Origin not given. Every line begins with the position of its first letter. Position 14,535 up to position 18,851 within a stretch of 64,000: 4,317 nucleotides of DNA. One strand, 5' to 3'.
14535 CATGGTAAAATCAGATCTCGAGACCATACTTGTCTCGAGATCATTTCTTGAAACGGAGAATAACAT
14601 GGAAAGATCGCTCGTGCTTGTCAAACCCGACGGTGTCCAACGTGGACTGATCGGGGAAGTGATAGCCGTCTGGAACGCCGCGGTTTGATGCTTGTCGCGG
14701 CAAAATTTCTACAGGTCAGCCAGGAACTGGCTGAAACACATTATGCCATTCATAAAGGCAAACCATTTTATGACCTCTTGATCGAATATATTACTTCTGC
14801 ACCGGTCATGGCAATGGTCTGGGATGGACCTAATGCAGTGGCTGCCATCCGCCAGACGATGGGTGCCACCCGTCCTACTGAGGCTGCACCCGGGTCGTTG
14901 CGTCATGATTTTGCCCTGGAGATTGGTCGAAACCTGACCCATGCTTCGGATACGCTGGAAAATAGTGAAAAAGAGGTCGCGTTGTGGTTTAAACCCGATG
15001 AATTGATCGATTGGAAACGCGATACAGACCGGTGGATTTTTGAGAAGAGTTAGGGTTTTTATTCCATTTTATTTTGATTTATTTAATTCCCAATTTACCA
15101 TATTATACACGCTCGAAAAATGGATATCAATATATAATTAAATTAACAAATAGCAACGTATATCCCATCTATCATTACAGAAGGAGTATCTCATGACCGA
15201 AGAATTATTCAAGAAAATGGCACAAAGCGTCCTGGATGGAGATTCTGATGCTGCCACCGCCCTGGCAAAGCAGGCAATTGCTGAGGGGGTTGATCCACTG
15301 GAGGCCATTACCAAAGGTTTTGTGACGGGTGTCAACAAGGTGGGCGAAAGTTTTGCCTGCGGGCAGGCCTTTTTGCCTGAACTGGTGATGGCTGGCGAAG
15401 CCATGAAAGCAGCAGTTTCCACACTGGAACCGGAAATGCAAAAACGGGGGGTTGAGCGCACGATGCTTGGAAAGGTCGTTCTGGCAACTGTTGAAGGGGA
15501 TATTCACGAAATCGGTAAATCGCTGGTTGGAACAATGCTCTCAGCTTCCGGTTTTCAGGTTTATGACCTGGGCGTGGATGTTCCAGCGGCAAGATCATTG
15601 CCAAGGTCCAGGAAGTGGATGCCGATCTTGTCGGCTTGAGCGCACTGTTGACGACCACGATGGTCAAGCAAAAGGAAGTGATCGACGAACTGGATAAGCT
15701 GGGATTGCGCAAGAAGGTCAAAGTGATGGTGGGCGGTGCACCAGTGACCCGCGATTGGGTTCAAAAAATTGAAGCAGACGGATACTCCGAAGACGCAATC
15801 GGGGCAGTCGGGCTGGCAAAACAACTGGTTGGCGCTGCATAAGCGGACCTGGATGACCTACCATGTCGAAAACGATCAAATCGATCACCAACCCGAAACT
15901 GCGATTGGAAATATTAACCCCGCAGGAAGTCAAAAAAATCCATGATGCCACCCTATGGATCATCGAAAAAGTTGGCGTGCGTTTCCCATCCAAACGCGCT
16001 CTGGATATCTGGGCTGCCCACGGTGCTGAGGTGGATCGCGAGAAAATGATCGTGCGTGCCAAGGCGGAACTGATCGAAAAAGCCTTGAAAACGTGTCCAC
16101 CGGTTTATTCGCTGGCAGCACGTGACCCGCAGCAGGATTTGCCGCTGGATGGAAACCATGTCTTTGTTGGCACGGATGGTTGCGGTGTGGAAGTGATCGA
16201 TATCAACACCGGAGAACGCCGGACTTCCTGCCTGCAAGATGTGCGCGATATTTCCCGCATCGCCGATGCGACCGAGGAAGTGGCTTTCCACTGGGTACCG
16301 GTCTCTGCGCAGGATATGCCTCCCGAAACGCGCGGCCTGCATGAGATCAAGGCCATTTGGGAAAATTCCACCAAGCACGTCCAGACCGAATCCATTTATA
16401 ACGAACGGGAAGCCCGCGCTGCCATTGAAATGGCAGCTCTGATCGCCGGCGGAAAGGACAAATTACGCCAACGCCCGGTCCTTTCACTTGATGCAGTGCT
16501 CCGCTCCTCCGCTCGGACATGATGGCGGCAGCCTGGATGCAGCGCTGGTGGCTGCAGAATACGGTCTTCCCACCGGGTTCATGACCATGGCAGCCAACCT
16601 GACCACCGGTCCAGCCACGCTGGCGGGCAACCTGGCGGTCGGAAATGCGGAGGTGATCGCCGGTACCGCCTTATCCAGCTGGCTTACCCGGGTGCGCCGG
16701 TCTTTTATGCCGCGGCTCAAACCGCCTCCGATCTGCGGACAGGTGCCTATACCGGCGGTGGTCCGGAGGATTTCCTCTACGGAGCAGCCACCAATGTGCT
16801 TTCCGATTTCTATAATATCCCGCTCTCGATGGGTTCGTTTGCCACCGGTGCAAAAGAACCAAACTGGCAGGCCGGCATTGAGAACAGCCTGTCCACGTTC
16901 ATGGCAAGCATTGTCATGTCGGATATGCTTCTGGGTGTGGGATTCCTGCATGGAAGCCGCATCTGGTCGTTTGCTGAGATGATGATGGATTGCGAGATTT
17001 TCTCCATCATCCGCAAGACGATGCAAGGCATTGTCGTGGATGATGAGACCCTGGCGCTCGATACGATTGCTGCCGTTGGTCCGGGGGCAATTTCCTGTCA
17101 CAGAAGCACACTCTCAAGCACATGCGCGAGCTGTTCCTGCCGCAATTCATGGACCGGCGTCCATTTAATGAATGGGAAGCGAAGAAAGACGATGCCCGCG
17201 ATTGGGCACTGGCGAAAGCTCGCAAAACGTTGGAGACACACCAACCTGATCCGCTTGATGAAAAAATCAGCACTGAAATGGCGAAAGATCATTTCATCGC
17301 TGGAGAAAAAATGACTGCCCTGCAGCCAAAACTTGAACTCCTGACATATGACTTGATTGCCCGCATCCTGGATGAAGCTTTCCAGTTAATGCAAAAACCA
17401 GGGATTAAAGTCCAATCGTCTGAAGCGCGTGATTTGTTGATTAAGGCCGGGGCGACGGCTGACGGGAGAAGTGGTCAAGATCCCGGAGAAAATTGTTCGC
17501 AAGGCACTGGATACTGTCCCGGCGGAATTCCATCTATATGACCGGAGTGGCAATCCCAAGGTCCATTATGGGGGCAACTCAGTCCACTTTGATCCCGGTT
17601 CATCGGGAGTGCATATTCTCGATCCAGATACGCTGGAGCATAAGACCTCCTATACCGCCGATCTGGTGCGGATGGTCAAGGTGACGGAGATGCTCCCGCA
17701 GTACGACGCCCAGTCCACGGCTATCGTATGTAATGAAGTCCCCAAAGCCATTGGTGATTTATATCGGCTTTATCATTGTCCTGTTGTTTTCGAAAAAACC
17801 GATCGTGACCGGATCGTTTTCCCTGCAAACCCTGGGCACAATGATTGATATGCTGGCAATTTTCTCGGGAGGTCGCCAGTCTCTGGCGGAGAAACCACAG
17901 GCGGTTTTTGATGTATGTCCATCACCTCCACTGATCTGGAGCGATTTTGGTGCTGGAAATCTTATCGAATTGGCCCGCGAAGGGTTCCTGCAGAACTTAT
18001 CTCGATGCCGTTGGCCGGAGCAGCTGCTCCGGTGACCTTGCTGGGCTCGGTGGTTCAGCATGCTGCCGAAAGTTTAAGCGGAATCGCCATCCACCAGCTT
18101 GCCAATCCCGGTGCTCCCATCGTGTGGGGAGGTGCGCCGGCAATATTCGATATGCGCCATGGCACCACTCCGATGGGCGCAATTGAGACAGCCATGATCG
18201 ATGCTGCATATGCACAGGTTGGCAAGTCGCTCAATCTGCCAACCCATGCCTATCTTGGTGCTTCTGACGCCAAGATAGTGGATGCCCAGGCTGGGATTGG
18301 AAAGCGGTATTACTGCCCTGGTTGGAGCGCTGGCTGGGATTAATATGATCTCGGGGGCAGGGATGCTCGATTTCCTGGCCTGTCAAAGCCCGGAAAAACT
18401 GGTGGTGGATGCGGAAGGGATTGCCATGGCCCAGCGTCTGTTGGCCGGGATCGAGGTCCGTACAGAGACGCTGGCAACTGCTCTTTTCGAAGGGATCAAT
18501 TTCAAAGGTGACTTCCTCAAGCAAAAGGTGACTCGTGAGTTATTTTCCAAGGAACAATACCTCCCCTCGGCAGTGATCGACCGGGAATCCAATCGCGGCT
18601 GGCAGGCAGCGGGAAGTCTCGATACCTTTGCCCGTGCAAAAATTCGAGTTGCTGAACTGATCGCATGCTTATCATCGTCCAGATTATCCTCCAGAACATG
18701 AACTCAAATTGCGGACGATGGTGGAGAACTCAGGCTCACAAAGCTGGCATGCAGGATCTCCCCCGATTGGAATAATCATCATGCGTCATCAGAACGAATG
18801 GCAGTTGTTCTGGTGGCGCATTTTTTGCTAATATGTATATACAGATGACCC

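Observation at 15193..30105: Corrinoid methyl-transfer system with three non-Pyl MttB paralogs wired to a peptide-type ABC importer, an S9 peptidase and an M20 amidohydrolase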

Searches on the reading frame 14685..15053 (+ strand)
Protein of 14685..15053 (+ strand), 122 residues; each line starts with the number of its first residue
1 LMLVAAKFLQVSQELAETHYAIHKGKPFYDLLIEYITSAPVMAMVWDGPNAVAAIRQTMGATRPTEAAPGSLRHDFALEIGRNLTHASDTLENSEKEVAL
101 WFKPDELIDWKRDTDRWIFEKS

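Call 7: search_protein_families(library=pfam, proteins=[window:14685-15053:+], max_evalue=0.001)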
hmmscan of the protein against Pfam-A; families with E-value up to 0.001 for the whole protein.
window:14685-15053:+ (122 aa): 1 family
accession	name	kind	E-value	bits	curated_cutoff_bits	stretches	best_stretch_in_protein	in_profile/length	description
PF00334.24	NDK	-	5.6e-39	133.5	27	1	2-106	30-134/135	Nucleoside diphosphate kinase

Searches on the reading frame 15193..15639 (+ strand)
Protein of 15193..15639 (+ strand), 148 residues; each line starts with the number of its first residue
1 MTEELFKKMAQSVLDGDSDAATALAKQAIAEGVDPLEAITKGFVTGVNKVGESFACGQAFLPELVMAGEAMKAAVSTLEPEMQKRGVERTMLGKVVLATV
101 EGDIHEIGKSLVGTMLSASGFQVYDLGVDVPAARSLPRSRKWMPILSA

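Call 5: search_protein_families(library=pfam, proteins=[window:15193-15639:+], max_evalue=0.01)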
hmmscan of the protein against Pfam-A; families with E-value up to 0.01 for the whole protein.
window:15193-15639:+ (148 aa): 2 families
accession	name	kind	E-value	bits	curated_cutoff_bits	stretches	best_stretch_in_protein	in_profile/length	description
PF02607.22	B12-binding_2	-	1e-20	74.2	23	1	6-79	2-74/74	B12 binding domain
PF02310.24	B12-binding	-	1.3e-08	35.2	32.1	1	93-136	1-44/121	B12 binding domain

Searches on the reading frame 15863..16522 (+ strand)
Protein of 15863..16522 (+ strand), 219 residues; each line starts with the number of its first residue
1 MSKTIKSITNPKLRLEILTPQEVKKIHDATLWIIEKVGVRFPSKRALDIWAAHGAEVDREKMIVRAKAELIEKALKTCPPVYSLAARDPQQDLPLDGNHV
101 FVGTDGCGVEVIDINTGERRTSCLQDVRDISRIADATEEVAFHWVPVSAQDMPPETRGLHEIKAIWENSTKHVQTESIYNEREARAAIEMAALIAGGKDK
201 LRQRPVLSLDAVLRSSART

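Call 5: search_protein_families(library=pfam, proteins=[window:15863-16522:+], max_evalue=0.01)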
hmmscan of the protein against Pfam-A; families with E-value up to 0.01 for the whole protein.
window:15863-16522:+ (219 aa): 1 family
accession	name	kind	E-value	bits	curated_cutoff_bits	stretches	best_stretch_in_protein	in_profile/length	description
PF06253.16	MTTB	-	1.3e-29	103.1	25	1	4-207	20-219/500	Trimethylamine methyltransferase (MTTB)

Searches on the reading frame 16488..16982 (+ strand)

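Call 5: search_protein_families(library=pfam, proteins=[window:16488-16982:+], max_evalue=0.01)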
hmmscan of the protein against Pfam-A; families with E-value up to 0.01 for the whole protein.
window:16488-16982:+ (164 aa): 1 family
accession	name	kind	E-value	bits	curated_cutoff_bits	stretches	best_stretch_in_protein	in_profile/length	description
PF06253.16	MTTB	-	0.0016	17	25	1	6-65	226-285/500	Trimethylamine methyltransferase (MTTB)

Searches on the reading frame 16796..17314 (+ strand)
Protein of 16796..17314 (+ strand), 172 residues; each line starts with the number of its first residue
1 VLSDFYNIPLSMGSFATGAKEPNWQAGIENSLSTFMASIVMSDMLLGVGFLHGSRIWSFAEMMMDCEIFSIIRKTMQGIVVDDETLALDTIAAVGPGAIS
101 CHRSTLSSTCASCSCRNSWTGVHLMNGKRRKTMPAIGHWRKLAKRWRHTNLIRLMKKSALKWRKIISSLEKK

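Call 5: search_protein_families(library=pfam, proteins=[window:16796-17314:+], max_evalue=0.01)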
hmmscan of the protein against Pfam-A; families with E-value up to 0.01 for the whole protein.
window:16796-17314:+ (172 aa): 1 family
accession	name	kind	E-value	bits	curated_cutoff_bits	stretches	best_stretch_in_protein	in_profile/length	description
PF06253.16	MTTB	-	9e-14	50.8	25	1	2-97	325-421/500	Trimethylamine methyltransferase (MTTB)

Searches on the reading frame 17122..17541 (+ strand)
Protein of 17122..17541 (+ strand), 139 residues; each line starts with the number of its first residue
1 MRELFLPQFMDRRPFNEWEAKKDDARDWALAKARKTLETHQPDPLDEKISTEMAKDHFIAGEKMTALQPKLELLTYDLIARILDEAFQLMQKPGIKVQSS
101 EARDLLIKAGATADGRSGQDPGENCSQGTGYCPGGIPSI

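Call 5: search_protein_families(library=pfam, proteins=[window:17122-17541:+], max_evalue=0.01)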
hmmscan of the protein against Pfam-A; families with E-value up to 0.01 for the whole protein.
window:17122-17541:+ (139 aa): 1 family
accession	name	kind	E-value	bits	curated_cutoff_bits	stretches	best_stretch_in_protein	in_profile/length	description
PF06253.16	MTTB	-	1.5e-08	33.6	25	2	63-116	23-76/500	Trimethylamine methyltransferase (MTTB)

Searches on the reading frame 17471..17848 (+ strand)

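Call 5: search_protein_families(library=pfam, proteins=[window:17471-17848:+], max_evalue=0.01)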
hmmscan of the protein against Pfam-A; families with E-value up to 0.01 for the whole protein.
window:17471-17848:+ (125 aa): 1 family
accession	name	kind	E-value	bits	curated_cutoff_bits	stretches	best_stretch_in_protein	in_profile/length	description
PF06253.16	MTTB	-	4.3e-10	38.6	25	1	1-101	77-177/500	Trimethylamine methyltransferase (MTTB)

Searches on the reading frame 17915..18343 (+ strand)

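Call 5: search_protein_families(library=pfam, proteins=[window:17915-18343:+], max_evalue=0.01)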
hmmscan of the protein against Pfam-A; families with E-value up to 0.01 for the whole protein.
window:17915-18343:+ (142 aa): 1 family
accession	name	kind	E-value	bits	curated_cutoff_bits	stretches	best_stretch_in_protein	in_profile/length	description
PF06253.16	MTTB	-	2.2e-24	85.8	25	1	27-128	250-351/500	Trimethylamine methyltransferase (MTTB)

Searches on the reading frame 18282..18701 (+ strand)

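Call 5: search_protein_families(library=pfam, proteins=[window:18282-18701:+], max_evalue=0.01)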
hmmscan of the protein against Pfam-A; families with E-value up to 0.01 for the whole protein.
window:18282-18701:+ (139 aa): 1 family
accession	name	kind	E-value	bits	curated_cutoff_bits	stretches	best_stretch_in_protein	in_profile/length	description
PF06253.16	MTTB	-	4.3e-19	68.4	25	1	7-135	352-480/500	Trimethylamine methyltransferase (MTTB)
